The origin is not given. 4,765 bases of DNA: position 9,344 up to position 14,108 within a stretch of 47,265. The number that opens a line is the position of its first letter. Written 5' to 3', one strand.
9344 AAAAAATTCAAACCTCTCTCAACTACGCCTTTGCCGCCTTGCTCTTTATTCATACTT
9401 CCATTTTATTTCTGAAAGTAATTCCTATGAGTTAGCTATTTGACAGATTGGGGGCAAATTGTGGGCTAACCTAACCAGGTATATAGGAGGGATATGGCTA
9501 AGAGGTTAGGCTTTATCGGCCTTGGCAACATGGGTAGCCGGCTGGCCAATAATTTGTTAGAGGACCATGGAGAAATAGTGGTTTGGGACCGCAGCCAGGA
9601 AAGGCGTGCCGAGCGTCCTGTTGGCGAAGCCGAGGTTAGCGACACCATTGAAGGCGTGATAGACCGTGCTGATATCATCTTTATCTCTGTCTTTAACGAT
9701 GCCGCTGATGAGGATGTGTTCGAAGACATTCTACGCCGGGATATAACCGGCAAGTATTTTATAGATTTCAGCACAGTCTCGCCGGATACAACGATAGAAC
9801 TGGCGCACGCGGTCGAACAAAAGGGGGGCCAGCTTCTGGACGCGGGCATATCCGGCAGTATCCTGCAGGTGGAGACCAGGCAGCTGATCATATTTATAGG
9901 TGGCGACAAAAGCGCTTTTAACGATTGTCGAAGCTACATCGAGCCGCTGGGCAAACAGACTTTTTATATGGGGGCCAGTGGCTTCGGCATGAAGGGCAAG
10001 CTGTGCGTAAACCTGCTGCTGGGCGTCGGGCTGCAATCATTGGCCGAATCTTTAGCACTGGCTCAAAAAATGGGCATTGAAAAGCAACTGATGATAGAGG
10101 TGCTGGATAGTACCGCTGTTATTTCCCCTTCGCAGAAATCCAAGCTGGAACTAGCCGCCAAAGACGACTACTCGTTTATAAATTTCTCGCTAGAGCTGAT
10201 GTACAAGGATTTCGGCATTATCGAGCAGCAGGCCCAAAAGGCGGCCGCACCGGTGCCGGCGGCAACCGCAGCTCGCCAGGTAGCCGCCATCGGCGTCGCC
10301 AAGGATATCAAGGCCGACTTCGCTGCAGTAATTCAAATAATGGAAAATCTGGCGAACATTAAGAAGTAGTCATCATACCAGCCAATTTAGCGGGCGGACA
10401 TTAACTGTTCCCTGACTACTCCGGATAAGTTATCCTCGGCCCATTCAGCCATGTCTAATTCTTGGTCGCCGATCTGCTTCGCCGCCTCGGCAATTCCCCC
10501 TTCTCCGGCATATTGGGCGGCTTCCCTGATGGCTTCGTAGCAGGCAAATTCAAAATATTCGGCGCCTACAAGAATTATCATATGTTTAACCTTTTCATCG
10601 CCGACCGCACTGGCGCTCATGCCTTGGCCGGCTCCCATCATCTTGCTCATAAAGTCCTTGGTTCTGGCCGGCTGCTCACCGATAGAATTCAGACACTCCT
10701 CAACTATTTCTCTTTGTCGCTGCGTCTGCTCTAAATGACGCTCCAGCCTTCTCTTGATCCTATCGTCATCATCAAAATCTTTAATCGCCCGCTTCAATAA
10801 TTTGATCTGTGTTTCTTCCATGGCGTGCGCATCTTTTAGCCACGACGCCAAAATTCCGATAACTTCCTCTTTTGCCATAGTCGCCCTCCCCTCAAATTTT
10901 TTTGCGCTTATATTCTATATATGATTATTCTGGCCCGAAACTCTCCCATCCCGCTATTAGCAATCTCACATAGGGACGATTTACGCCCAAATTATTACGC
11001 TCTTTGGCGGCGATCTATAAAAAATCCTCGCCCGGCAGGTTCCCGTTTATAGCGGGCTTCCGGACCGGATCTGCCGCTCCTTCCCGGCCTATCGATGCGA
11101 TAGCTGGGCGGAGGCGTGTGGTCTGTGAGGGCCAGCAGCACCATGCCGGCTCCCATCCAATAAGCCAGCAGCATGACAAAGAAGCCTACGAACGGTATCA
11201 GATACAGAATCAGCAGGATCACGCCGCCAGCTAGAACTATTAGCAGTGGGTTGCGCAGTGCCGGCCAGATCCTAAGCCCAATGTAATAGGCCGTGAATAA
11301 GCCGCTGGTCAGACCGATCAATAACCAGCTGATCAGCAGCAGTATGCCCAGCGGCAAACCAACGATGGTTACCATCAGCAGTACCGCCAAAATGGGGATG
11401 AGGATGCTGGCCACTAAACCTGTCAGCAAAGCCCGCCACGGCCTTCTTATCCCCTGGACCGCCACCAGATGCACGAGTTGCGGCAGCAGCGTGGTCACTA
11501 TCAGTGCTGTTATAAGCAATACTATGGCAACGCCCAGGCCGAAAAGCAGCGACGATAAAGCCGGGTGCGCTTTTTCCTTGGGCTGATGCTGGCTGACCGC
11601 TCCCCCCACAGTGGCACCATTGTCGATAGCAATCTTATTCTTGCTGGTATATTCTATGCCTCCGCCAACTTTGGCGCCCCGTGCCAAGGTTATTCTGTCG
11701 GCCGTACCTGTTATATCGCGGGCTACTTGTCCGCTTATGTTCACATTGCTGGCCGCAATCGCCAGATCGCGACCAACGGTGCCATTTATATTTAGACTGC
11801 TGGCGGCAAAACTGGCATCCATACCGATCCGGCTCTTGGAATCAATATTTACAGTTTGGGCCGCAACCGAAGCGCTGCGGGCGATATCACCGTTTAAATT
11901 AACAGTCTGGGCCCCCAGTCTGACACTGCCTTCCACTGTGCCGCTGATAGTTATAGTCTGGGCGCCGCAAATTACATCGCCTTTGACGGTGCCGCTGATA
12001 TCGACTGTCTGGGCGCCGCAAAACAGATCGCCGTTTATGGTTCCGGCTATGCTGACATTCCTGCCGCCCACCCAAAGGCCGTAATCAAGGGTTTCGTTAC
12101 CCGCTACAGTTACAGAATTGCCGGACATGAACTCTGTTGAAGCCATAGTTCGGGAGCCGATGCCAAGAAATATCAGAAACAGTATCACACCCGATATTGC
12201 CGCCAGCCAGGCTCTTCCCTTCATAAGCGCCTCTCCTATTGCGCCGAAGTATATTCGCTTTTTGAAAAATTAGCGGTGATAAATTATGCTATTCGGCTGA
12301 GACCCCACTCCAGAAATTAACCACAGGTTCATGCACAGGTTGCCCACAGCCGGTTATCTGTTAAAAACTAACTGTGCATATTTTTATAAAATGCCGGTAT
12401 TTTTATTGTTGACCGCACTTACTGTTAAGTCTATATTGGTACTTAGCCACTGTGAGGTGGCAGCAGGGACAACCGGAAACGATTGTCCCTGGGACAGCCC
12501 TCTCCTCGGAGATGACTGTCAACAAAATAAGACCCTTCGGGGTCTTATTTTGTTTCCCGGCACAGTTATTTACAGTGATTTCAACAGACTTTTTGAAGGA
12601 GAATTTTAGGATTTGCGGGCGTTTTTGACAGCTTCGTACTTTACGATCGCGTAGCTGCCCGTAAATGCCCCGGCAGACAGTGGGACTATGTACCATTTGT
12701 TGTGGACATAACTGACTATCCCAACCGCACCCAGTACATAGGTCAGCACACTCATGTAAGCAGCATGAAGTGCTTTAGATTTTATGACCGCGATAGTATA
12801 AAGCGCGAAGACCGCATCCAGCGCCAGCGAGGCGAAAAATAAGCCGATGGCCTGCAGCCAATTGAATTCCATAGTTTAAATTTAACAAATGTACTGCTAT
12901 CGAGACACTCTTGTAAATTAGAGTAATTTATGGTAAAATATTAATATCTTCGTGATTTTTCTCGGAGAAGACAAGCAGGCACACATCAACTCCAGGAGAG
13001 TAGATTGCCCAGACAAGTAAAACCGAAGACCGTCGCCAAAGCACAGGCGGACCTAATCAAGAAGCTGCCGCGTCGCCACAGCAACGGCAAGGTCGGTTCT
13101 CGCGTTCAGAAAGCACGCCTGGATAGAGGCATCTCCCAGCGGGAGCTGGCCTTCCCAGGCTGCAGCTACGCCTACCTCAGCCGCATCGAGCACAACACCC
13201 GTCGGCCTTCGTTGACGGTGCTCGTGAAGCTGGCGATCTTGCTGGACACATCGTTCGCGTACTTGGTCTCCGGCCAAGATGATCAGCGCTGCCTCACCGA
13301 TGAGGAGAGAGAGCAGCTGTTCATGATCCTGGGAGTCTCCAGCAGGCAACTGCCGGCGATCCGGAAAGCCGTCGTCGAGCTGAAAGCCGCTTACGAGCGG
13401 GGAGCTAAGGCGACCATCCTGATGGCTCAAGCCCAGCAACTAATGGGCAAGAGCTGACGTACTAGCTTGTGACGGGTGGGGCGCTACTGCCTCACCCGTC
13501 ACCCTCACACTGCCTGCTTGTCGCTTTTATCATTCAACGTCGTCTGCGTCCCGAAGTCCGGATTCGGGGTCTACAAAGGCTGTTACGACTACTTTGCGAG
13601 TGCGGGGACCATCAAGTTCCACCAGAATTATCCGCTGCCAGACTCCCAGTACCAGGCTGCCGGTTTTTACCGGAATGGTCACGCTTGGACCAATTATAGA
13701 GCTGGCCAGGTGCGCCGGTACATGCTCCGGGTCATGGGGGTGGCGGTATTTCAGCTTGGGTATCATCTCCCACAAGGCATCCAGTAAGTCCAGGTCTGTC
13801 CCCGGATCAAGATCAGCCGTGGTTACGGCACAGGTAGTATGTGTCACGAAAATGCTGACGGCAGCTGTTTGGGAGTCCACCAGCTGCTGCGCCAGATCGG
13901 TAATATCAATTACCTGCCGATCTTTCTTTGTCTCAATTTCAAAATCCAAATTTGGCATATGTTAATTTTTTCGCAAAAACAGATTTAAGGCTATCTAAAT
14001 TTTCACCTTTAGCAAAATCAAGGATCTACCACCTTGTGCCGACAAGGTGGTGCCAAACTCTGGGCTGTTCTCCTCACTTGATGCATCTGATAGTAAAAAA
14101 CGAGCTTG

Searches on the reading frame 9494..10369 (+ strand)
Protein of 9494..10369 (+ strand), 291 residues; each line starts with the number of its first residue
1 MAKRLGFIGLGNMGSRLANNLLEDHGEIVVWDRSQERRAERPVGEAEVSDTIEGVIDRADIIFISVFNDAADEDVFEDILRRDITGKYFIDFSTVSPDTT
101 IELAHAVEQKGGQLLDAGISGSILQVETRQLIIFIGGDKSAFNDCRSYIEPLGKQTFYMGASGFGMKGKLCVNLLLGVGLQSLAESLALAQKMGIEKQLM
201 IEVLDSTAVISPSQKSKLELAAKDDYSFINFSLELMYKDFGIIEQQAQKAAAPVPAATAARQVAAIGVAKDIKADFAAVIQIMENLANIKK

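Call 15: search_protein_families(library=pfam, proteins=[window:9494-10369:+], max_evalue=0.001)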
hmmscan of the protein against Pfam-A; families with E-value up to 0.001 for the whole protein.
window:9494-10369:+ (291 aa): 6 families
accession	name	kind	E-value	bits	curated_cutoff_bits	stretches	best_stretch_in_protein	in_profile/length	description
PF03446.21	NAD_binding_2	-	3.6e-34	118.5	21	1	5-160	2-161/161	NAD binding domain of 6-phosphogluconate dehydrogenase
PF14833.11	NAD_binding_11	-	2e-16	60.8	30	1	163-282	1-121/122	NAD-binding of NADP-dependent 3-hydroxyisobutyrate dehydrogenase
PF03807.23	F420_oxidored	-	2.7e-09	37.9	21.6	1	4-92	1-91/94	NADP oxidoreductase coenzyme F420-dependent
PF02826.25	2-Hacid_dh_C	-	5.6e-06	26.3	25.1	1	3-70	37-103/178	D-isomer specific 2-hydroxyacid dehydrogenase, NAD binding domain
PF01488.26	Shikimate_DH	-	0.00016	22.2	24.3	1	3-91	13-110/138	Shikimate / quinate 5-dehydrogenase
PF07991.19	KARI_N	-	0.00018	21.6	20.6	1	3-93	5-94/165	Acetohydroxy acid isomeroreductase, NADPH-binding domain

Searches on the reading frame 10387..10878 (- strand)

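Call 16: search_protein_families(library=pfam, proteins=[window:10387-10878:-], max_evalue=0.001)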
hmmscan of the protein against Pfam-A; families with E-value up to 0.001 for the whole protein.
window:10387-10878:- (163 aa): 1 family
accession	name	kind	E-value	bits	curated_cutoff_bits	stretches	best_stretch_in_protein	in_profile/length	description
PF05974.18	DUF892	-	2.1e-31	109.5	23.7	1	9-159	5-158/159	Domain of unknown function (DUF892)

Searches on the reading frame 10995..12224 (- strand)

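Call 15: search_protein_families(library=pfam, proteins=[window:10995-12224:-], max_evalue=0.001)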
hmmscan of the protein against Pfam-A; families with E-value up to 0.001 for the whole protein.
window:10995-12224:- (409 aa): 1 family
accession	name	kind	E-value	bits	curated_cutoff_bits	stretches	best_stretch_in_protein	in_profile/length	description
PF04519.19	Bactofilin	-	7.7e-08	32.9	27.9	1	55-131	17-91/98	Polymer-forming cytoskeletal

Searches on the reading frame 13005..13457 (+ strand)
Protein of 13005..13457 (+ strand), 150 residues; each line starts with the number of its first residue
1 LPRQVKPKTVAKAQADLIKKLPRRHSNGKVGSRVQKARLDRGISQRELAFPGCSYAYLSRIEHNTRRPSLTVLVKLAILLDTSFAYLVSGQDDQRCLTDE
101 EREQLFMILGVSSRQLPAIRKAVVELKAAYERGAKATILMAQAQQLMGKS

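Call 12: search_protein_families(library=pfam, proteins=[window:13005-13457:+], max_evalue=0.01)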
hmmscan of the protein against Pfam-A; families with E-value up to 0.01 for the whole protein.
window:13005-13457:+ (150 aa): 3 families
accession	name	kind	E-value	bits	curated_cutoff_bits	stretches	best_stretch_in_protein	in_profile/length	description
PF01381.28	HTH_3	-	2.7e-11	43.8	23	1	35-87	2-55/55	Helix-turn-helix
PF13560.12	HTH_31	-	0.00095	19.9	27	1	31-83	3-57/64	Helix-turn-helix domain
PF13443.12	HTH_26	-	0.0051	17.5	22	0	38-85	6-55/63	Cro/C1-type HTH DNA-binding domain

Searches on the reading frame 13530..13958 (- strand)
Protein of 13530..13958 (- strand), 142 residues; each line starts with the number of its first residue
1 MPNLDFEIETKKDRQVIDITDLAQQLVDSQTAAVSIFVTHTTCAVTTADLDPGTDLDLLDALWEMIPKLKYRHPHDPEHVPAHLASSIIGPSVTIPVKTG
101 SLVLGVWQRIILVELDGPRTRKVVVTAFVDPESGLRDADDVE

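Call 12: search_protein_families(library=pfam, proteins=[window:13530-13958:-], max_evalue=0.01)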
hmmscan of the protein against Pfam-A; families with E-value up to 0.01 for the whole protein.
window:13530-13958:- (142 aa): 1 family
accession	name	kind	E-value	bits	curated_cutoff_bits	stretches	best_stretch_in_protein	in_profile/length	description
PF01894.22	UPF0047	-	7.8e-30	103.9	27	1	18-126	1-116/117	Uncharacterised protein family UPF0047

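Call 17: find_encoding_contigs(protein=window:13530-13958:-, flank=10000, max_places=10)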
Protein window:13530-13958:- (142 aa): no gene with exactly this product is on record in the collection.

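Call 22: find_homologous_proteins(query=window:13530-13958:-, max_evalue=1e-20)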
Query window:13530-13958:- (142 aa): 6115 proteins with E <= 1e-20 among 6258 candidates; the best 120 are listed.
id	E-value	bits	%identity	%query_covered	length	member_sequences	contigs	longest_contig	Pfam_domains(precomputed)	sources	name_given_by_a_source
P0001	4.0e-87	307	100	100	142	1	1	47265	PF01894.23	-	-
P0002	1.5e-63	231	81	90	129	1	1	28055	PF01894.23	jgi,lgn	jgi:secondary thiamine-phosphate synthase enzyme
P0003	7.0e-60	219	75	90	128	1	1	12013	PF01894.23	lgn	-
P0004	6.3e-59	216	76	89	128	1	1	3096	PF01894.23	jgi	jgi:secondary thiamine-phosphate synthase enzyme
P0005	1.7e-58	215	77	88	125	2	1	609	PF01894.23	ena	-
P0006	6.9e-58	213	75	88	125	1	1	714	PF01894.23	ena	-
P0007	2.6e-57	211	74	88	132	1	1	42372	PF01894.23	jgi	jgi:secondary thiamine-phosphate synthase enzyme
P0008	2.7e-57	211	77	87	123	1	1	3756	PF01894.23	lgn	-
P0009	3.0e-57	211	74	88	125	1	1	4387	PF01894.23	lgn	-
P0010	4.3e-57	210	76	87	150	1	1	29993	PF01894.23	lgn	-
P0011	6.7e-57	209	77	87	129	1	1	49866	PF01894.23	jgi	-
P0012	8.5e-57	209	72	87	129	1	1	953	PF01894.23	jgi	jgi:secondary thiamine-phosphate synthase enzyme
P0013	9.0e-57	209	73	88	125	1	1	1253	PF01894.23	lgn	-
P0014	3.3e-56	207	76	87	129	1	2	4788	PF01894.23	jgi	jgi:secondary thiamine-phosphate synthase enzyme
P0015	5.3e-56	206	74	88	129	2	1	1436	PF01894.23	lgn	-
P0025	1.9e-55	205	78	83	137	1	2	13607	PF01894.23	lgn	-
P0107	2.7e-53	198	80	79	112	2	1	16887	PF01894.23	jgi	jgi:secondary thiamine-phosphate synthase enzyme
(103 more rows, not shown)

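Call 23: find_encoding_contigs(protein=P0002, flank=10000, max_places=4)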
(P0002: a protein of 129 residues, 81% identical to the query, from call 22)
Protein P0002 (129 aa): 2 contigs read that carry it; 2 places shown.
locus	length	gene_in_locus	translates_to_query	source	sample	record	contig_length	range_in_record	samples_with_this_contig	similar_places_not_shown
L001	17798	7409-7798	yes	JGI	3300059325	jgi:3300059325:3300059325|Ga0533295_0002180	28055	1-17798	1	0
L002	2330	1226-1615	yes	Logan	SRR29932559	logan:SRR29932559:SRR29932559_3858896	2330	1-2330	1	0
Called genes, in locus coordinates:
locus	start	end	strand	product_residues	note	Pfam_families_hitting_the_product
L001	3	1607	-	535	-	?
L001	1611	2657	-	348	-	PF00145:DNA_methylase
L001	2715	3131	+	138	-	PF03852:Vsr, PF18741:MTES_1575 (faint)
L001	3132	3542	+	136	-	-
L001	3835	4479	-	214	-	-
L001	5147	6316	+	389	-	PF26514:DUF8173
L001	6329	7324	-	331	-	PF00296:Bac_luciferase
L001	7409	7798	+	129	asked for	PF01894:YjbQ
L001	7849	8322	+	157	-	-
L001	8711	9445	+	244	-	-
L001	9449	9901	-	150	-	-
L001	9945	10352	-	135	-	-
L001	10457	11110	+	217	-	-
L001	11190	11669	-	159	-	-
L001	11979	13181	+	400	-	PF00270:DEAD, PF04851:ResIII (weak), PF00271:Helicase_C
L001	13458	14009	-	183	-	-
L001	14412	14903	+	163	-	PF04205:FMN_bind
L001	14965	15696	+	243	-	PF02424:ApbE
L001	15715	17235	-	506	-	PF03116:NQR2_RnfD_RnfE (faint), PF00175:NAD_binding_1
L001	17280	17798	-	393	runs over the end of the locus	PF00890:FAD_binding_2 (weak), PF01266:DAO (faint), PF07992:Pyr_redox_2, PF13454:NAD_binding_9 (faint), PF13738:Pyr_redox_3 (faint), PF00070:Pyr_redox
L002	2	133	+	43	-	?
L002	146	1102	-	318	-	PF00296:Bac_luciferase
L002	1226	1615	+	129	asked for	PF01894:YjbQ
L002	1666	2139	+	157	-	-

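Call 24: find_encoding_contigs(protein=P0003, flank=10000, max_places=4)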
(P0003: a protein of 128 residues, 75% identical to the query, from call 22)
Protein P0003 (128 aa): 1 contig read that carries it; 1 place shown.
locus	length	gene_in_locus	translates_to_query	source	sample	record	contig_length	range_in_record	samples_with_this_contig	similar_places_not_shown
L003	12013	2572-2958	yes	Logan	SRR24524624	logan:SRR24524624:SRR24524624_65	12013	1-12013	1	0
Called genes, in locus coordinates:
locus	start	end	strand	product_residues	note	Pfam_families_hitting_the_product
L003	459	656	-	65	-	-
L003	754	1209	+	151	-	PF08433:KTI12 (weak), PF13238:AAA_18 (weak), PF13671:AAA_33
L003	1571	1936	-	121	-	-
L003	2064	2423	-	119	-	PF00903:Glyoxalase (weak)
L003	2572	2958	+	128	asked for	PF01894:YjbQ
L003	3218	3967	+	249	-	PF03848:TehB, PF13649:Methyltransf_25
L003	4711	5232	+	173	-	-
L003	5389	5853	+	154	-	-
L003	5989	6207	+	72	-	PF04070:DUF378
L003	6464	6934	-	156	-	-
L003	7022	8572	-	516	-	PF03116:NQR2_RnfD_RnfE, PF00175:NAD_binding_1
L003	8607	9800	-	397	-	PF01266:DAO (faint), PF07992:Pyr_redox_2, PF00070:Pyr_redox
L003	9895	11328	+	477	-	PF00083:Sugar_tr, PF07690:MFS_1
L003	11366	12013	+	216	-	?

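Call 35: find_encoding_contigs(protein=P0010, flank=10000, max_places=3)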
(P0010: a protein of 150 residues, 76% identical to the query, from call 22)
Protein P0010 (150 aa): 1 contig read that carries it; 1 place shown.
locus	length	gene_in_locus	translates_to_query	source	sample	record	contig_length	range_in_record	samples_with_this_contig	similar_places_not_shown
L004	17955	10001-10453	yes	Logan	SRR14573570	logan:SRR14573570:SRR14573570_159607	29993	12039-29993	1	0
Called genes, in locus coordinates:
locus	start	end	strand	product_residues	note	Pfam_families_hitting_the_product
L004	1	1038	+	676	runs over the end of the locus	PF01326:PPDK_N, PF00391:PEP-utilizers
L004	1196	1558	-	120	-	-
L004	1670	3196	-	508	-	PF02826:2-Hacid_dh_C, PF00670:AdoHcyase_NAD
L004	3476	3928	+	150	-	PF08327:AHSA1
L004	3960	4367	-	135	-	-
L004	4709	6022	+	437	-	PF00709:Adenylsucc_synt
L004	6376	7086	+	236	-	PF00326:Peptidase_S9 (weak)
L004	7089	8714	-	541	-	PF01510:Amidase_2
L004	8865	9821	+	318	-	-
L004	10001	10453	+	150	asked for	PF01894:YjbQ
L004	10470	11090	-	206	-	-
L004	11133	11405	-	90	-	PF10041:DUF2277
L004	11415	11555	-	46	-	-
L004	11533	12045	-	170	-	-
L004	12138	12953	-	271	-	PF01061:ABC2_membrane, PF12698:ABC2_membrane_3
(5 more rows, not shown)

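Call 36: find_encoding_contigs(protein=P0011, flank=10000, max_places=3)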
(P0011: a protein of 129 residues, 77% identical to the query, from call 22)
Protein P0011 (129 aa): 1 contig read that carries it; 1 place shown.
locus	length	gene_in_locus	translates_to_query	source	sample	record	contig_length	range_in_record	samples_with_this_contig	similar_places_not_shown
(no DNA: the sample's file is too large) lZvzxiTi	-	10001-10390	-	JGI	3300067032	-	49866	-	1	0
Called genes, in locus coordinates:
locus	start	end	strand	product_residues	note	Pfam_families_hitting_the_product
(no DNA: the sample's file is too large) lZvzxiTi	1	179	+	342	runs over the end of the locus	-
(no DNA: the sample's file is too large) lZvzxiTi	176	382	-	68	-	-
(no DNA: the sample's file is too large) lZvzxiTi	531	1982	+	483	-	PF12161:HsdM_N, PF02384:N6_Mtase, PF07669:Eco57I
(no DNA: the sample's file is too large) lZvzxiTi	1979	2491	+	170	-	-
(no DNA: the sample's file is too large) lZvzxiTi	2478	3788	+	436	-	PF18144:SMODS (weak), PF18134:AGS_C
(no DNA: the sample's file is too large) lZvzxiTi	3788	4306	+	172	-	-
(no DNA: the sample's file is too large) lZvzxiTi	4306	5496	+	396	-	PF01420:Methylase_S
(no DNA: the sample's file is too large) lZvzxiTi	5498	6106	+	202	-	PF06414:Zeta_toxin (faint)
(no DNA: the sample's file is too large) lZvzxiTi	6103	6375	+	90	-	PF09954:DUF2188 (weak)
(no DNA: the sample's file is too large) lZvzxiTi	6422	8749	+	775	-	PF13588:HSDR_N_2 (weak), PF00270:DEAD, PF04851:ResIII, PF18766:SWI2_SNF2, PF00271:Helicase_C (weak), PF08463:EcoEI_R_C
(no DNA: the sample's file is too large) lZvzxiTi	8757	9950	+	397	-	PF01939:NucS_C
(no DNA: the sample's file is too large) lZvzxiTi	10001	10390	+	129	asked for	PF01894:YjbQ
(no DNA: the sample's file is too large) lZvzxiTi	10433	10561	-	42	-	-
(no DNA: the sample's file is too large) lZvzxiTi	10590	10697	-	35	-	-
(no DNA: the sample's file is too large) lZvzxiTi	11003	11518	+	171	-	-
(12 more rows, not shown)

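Call 37: find_encoding_contigs(protein=P0007, flank=10000, max_places=3)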
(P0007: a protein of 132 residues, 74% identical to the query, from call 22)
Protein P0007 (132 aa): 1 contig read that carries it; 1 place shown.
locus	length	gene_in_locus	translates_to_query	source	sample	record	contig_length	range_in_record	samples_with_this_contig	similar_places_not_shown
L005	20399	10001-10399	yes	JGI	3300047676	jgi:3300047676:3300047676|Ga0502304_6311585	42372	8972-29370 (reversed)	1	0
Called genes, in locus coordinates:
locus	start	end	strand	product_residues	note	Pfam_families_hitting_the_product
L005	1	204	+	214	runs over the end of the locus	-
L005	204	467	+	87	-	-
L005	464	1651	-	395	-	PF05496:RuvB_N, PF13191:AAA_16 (faint), PF13401:AAA_22 (faint), PF00004:AAA, PF07728:AAA_5 (weak), PF13173:AAA_14 (weak), PF16193:AAA_assoc_2, PF12002:MgsA_C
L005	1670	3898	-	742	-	PF03641:Lysine_decarbox (weak)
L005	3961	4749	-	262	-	PF25969:NUDT9_N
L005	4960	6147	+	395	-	PF04851:ResIII, PF00270:DEAD, PF00271:Helicase_C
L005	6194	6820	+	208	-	PF08242:Methyltransf_12 (faint), PF13649:Methyltransf_25 (weak)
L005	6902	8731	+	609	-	PF00009:GTP_EFTU, PF01926:MMR_HSR1 (faint), PF03144:GTP_EFTU_D2, PF22042:EF-G_D2, PF00679:EFG_C, PF21018:BipA_C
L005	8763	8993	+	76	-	-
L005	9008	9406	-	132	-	-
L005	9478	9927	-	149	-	-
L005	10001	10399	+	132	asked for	PF01894:YjbQ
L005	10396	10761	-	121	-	-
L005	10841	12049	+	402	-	PF01702:TGT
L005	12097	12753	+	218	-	-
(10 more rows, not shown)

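Call 65: find_encoding_contigs(protein=P0107, flank=10000, max_places=4)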
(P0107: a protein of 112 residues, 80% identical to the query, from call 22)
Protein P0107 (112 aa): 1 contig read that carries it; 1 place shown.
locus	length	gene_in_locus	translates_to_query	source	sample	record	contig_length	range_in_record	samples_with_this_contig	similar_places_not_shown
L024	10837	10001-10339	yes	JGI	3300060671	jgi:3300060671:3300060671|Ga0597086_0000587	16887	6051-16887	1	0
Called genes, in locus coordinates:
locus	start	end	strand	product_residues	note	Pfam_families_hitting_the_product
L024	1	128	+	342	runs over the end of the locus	-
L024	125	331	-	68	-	-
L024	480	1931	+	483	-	PF12161:HsdM_N, PF02384:N6_Mtase, PF07669:Eco57I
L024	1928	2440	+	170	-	-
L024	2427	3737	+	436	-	PF18144:SMODS (weak), PF18134:AGS_C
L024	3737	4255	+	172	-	-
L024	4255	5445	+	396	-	PF01420:Methylase_S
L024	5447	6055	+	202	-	PF06414:Zeta_toxin (faint)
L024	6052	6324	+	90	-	PF09954:DUF2188 (weak)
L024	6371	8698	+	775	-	PF13588:HSDR_N_2 (weak), PF00270:DEAD, PF04851:ResIII, PF18766:SWI2_SNF2, PF00271:Helicase_C (weak), PF08463:EcoEI_R_C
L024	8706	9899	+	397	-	PF01939:NucS_C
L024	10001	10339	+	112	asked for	PF01894:YjbQ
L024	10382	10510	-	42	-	-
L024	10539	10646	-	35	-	-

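Call 66: find_encoding_contigs(protein=P0025, flank=10000, max_places=4)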
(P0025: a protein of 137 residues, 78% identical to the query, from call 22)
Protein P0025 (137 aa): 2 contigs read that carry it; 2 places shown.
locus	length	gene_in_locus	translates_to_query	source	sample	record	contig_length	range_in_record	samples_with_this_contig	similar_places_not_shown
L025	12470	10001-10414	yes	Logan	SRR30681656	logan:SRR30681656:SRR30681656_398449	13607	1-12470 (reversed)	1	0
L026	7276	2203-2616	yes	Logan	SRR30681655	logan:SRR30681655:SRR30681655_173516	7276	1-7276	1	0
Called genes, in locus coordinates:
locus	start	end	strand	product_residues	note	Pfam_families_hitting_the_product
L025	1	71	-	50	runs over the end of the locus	-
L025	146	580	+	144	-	-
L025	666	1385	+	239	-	PF18761:Heliorhodopsin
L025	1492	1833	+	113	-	PF24839:DUF7718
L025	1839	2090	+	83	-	PF18882:DUF5647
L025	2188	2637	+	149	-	-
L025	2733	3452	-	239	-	-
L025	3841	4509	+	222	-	PF00717:Peptidase_S24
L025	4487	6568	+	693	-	PF01555:N6_N4_Mtase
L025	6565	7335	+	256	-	-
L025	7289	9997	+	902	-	PF04851:ResIII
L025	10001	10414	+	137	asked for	PF01894:YjbQ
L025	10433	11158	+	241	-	PF06414:Zeta_toxin, PF13671:AAA_33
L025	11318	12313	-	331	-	PF01595:CNNM, PF00571:CBS (faint)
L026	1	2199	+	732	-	?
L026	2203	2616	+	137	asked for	PF01894:YjbQ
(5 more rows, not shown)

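Call 70: find_encoding_contigs(protein=P0008, flank=10000, max_places=4)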
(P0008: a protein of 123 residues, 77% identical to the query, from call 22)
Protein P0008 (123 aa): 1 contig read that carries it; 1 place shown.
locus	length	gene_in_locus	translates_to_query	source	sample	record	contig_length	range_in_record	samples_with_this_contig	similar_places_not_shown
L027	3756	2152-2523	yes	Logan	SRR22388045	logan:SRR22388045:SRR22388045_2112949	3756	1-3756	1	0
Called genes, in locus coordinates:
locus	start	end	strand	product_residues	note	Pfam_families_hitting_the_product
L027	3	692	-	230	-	?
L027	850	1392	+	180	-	-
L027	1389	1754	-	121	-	PF01050:MannoseP_isomer (weak), PF07883:Cupin_2, PF02311:AraC_binding (weak), PF03079:ARD (weak)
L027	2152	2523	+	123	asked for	PF01894:YjbQ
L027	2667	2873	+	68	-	PF04070:DUF378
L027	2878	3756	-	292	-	?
